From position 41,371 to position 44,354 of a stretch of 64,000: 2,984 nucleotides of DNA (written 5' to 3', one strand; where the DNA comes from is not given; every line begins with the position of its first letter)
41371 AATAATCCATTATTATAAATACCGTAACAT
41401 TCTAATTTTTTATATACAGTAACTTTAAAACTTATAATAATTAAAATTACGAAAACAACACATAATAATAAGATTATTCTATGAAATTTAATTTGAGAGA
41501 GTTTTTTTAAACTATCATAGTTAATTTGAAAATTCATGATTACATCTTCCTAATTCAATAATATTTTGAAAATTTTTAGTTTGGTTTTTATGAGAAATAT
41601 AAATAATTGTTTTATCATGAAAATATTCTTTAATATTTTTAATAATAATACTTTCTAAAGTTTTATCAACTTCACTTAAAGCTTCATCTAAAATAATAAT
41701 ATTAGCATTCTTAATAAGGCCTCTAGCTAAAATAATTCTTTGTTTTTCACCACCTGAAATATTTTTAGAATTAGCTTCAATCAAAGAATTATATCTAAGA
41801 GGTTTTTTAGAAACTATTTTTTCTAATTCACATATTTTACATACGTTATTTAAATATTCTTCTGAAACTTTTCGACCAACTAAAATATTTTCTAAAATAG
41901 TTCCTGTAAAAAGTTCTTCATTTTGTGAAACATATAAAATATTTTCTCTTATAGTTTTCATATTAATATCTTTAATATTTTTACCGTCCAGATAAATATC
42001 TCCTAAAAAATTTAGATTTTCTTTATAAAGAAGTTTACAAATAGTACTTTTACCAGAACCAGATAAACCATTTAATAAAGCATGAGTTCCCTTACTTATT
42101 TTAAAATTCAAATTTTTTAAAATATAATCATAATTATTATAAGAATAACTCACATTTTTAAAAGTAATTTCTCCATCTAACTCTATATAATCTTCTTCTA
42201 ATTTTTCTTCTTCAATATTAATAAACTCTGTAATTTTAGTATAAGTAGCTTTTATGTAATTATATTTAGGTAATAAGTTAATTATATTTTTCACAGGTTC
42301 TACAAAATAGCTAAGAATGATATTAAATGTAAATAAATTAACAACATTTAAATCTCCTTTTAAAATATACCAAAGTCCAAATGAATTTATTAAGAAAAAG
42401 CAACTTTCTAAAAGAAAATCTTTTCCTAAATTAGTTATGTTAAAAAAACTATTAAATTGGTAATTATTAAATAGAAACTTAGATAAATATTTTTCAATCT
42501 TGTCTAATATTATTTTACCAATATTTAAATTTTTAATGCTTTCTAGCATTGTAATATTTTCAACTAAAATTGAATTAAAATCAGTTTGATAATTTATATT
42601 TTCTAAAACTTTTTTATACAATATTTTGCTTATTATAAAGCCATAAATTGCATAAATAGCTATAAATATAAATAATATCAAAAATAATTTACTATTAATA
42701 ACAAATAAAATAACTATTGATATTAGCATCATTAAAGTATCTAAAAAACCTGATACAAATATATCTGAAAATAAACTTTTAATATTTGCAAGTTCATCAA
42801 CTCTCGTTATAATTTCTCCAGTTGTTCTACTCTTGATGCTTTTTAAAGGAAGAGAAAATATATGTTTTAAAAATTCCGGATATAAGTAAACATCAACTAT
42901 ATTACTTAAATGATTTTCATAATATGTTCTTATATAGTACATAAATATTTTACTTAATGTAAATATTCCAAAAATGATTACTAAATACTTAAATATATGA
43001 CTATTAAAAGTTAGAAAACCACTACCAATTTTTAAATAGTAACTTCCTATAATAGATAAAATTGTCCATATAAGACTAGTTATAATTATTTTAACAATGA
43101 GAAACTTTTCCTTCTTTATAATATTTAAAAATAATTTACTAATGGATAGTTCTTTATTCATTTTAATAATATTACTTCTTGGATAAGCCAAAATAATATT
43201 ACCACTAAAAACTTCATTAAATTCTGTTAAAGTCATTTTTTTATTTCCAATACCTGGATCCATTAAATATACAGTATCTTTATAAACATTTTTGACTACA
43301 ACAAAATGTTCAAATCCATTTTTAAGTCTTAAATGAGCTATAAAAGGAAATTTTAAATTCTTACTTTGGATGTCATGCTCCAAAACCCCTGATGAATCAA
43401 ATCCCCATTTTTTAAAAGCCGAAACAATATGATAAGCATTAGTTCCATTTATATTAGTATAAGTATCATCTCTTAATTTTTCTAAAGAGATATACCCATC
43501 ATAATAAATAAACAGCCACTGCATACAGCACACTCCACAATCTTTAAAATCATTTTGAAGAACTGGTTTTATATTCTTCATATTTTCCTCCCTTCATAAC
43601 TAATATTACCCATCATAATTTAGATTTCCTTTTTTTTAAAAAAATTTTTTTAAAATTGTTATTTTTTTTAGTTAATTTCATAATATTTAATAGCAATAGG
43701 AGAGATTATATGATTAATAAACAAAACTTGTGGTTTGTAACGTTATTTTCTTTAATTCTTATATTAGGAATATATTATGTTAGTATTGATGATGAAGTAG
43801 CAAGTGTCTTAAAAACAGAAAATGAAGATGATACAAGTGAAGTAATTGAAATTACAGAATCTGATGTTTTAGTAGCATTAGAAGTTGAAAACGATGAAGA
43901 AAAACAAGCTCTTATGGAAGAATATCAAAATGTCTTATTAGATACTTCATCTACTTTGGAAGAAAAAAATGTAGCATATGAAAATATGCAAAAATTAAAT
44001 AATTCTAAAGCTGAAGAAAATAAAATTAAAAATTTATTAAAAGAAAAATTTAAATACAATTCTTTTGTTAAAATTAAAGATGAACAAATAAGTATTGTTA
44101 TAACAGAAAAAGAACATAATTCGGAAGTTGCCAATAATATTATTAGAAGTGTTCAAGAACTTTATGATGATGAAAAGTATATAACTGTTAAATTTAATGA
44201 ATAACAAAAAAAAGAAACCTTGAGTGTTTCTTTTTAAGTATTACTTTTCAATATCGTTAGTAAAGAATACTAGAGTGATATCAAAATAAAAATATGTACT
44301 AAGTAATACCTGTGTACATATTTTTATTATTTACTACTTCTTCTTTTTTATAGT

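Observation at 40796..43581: Unannotated pair of double-glycine-leader peptides with a C39-ABC exporter and a miniature accessory protein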

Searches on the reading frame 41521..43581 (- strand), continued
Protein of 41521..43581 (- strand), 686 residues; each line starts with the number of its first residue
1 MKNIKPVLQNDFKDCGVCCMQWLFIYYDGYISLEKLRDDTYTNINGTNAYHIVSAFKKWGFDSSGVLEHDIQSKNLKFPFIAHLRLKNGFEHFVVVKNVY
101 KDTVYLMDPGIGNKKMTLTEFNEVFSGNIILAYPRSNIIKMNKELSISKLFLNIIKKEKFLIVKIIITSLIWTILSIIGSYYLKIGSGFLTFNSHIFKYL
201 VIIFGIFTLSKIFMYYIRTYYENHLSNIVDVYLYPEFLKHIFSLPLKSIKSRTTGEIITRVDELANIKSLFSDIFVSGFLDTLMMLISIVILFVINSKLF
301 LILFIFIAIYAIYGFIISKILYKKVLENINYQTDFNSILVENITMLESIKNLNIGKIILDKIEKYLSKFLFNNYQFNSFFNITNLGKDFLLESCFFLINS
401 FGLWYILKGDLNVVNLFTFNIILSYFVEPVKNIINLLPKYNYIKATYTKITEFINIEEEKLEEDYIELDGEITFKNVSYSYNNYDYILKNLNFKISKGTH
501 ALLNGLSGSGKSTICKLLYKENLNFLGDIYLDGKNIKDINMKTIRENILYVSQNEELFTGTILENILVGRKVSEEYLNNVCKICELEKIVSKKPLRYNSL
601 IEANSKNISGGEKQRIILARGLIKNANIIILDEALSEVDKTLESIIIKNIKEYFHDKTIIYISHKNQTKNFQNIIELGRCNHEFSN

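Call 71: get_annotated_region(hit=H48, flank=1500)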
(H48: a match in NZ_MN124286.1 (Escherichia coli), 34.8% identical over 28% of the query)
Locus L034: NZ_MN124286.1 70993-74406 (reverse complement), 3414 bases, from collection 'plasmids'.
description: Escherichia coli strain RKI3099 plasmid pRKI3099b, complete sequence
organism: Escherichia coli (NCBI taxid 562)
taxonomy: Bacteria; Pseudomonadota; Gammaproteobacteria; Enterobacterales; Enterobacteriaceae; Escherichia; Escherichia coli
host: -; source: -; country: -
typing (MOB-suite, as given by PLSDB): non-mobilizable; replicon IncFIB
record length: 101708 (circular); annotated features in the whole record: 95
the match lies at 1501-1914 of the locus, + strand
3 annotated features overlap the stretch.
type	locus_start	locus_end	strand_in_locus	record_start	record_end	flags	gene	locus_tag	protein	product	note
CDS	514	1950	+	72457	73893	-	-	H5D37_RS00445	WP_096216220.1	HlyD family type I secretion periplasmic adaptor subunit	GO:0030253 - protein secretion by the type I secretion system [Evidence IEA]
CDS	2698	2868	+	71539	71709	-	-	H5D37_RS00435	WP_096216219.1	FaeA/PapI family transcriptional regulator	GO:0006355 - regulation of DNA-templated transcription [Evidence IEA]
CDS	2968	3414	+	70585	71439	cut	-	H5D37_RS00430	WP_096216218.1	polysaccharide deacetylase family protein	GO:0005975 - carbohydrate metabolic process [Evidence IEA]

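Call 77: search_solved_structures(query=window:41521-43581:-, max_evalue=1e-20, show_alignments=1)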
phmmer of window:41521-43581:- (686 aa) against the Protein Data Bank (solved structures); distinct sequences matched with E-value up to 1e-20: 235 (the best 60 are shown).
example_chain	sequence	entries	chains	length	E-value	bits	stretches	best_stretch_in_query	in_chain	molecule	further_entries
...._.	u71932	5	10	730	1.4e-94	321.5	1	7-668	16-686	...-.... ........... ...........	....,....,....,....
8vp3_A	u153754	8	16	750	1.5e-94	321.4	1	7-668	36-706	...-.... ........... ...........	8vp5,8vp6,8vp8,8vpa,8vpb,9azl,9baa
4s0f_A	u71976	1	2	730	3.1e-94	320.3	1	7-668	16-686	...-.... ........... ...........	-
6v9z_A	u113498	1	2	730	2.5e-93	317.3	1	7-668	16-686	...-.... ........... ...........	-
8vp9_A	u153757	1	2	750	1.2e-91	311.8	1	6-668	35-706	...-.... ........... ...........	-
8hf4_A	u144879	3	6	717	1.1e-88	302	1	9-666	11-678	Transport/processing ATP-binding protein ComA | Competence factor transporting ATP-binding protein/permease ComA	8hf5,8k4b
8hf7_A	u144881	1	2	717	1.9e-88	301.2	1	9-666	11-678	Competence factor transporting ATP-binding protein/permease ComA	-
8hf6_A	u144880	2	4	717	2.5e-88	300.8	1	9-666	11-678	Competence factor transporting ATP-binding protein/permease ComA | Transport/processing ATP-binding protein ComA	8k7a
4f4c_A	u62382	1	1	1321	2.5e-71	244.6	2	196-670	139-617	Multidrug resistance protein pgp-1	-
8vow_A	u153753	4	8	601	5e-69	237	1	151-668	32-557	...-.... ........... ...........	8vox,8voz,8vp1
7zka_A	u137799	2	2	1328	9.9e-67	229.5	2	192-671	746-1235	ATP-dependent translocase ABCB1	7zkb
7zk4_A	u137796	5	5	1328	1.1e-66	229.3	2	192-671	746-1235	ATP-dependent translocase ABCB1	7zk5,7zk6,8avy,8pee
7zk9_A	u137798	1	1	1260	1.4e-66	229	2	192-671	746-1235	ATP-dependent translocase ABCB1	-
7zk8_A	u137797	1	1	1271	1.5e-66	228.9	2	192-671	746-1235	ATP-dependent translocase ABCB1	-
6q81_A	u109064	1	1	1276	2.5e-66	228.1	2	192-671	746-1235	P-glycoprotein (ABCB1)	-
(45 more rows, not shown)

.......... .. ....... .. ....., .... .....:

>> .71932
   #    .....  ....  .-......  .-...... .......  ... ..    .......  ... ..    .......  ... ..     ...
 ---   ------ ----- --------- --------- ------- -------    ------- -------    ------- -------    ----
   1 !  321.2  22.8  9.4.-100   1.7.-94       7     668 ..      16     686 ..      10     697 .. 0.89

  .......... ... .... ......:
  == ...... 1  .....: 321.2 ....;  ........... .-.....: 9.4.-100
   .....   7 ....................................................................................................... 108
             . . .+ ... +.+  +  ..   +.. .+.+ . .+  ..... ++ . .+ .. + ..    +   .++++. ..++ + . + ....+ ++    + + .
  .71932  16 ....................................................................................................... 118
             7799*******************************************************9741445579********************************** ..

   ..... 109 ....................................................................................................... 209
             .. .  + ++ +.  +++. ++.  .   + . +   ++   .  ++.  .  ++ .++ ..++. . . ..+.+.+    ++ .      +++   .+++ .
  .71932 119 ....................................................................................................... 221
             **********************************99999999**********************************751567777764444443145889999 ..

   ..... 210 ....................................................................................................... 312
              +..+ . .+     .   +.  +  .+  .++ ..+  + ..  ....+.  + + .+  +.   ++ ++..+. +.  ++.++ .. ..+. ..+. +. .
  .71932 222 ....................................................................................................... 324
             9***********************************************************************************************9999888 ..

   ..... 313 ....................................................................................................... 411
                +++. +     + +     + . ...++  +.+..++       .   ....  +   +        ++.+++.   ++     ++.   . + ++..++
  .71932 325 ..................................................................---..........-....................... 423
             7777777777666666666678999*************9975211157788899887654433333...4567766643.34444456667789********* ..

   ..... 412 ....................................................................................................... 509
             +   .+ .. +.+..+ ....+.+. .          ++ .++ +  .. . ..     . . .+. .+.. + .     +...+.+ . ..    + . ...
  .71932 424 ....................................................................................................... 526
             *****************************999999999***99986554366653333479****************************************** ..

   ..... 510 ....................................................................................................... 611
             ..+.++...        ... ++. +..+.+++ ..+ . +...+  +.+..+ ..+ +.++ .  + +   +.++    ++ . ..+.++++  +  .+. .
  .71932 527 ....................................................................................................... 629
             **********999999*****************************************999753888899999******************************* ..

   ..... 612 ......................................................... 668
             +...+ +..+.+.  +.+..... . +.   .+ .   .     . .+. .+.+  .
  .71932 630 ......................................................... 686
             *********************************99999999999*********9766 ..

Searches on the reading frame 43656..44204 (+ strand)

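Call 3: search_protein_families(library=pfam, proteins=[window:43656-44204:+], max_evalue=1)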
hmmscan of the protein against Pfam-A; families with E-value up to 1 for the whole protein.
window:43656-44204:+ (182 aa): 4 families
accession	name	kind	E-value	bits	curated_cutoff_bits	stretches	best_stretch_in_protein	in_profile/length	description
PF12685.13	SpoIIIAH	-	9.8e-09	35.9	30.6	2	68-167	80-179/191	SpoIIIAH-like protein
PF22375.1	Lgt1_N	-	0.027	15.1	27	1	74-134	12-73/101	Glucosyltransferase Lgt1, N-terminal domain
PF24871.1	Piezo_TM1-24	-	0.11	11.3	28.8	1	13-123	272-375/682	Piezo TM1-24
PF25216.1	Volactin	-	0.57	10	35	1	46-104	199-257/321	Volactin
